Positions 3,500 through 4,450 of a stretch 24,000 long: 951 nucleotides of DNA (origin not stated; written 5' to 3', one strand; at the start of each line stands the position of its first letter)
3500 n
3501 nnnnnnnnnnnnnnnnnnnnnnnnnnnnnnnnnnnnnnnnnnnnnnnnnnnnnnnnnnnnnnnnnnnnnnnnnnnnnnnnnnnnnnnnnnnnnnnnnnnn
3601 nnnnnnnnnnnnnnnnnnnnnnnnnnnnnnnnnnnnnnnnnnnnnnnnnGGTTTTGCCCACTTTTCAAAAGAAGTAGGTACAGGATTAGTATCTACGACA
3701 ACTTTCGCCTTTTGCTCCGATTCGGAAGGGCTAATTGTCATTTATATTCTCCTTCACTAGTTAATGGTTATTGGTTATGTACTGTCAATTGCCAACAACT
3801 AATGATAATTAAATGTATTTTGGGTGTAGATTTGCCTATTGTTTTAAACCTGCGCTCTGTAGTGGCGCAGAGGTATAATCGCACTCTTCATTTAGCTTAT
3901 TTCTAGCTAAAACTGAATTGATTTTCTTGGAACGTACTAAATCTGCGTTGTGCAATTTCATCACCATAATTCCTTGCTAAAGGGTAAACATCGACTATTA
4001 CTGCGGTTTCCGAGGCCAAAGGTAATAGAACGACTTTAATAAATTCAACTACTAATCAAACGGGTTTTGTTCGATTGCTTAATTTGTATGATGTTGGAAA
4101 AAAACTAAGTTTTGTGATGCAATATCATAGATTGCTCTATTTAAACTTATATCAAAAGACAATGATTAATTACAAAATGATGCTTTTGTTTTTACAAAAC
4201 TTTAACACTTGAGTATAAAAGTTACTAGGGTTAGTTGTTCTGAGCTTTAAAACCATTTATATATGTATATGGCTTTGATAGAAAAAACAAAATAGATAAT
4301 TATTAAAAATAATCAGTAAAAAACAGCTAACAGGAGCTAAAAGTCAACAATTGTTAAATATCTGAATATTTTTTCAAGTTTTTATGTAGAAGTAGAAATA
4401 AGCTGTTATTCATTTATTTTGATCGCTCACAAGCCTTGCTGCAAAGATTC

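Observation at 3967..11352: A conserved bipartite 52-59-nt element occurs three times, each pointing at a far-red photosystem gene (psaA2, psbA3, chlF)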

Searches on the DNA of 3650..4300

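Call 9: search_rna_families(source=window, start=3700, end=4300, threshold=evalue, max_evalue=10)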
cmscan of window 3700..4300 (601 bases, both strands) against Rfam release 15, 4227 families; matches with E-value up to 10: 3.
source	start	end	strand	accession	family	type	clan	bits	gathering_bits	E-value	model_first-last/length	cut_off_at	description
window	3857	3957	-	RF01496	Afu_182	Gene; sRNA;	-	16.4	65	1.4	1-195/195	no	A. fumigatus sRNA Afu_182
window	3705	3772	+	RF02701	PsrR1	Gene; sRNA;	-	16.4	42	2.2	1-79/79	no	Photosynthesis regulatory RNA1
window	3940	3966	-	RF01123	sR35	Gene; snRNA; snoRNA; CD-box;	-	10.3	60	8.5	29-57/57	no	Small nucleolar RNA sR35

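Call 79: search_rna_families(source=window, start=3650, end=3850, threshold=evalue, max_evalue=10, show_alignments=3)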
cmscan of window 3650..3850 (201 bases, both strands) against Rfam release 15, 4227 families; matches with E-value up to 10: 3.
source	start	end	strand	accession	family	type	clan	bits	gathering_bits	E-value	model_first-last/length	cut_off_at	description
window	3705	3772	+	RF02701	PsrR1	Gene; sRNA;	-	16.4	42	0.73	1-79/79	no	Photosynthesis regulatory RNA1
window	3650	3694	+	RF04033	mir-8512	Gene; miRNA;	-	13.3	90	3.4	13-61/61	5'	mir-8512 microRNA precursor family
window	3654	3682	-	RF03911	mir-1910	Gene; miRNA;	-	12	70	8.9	1-80/80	no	mir-1910 microRNA precursor family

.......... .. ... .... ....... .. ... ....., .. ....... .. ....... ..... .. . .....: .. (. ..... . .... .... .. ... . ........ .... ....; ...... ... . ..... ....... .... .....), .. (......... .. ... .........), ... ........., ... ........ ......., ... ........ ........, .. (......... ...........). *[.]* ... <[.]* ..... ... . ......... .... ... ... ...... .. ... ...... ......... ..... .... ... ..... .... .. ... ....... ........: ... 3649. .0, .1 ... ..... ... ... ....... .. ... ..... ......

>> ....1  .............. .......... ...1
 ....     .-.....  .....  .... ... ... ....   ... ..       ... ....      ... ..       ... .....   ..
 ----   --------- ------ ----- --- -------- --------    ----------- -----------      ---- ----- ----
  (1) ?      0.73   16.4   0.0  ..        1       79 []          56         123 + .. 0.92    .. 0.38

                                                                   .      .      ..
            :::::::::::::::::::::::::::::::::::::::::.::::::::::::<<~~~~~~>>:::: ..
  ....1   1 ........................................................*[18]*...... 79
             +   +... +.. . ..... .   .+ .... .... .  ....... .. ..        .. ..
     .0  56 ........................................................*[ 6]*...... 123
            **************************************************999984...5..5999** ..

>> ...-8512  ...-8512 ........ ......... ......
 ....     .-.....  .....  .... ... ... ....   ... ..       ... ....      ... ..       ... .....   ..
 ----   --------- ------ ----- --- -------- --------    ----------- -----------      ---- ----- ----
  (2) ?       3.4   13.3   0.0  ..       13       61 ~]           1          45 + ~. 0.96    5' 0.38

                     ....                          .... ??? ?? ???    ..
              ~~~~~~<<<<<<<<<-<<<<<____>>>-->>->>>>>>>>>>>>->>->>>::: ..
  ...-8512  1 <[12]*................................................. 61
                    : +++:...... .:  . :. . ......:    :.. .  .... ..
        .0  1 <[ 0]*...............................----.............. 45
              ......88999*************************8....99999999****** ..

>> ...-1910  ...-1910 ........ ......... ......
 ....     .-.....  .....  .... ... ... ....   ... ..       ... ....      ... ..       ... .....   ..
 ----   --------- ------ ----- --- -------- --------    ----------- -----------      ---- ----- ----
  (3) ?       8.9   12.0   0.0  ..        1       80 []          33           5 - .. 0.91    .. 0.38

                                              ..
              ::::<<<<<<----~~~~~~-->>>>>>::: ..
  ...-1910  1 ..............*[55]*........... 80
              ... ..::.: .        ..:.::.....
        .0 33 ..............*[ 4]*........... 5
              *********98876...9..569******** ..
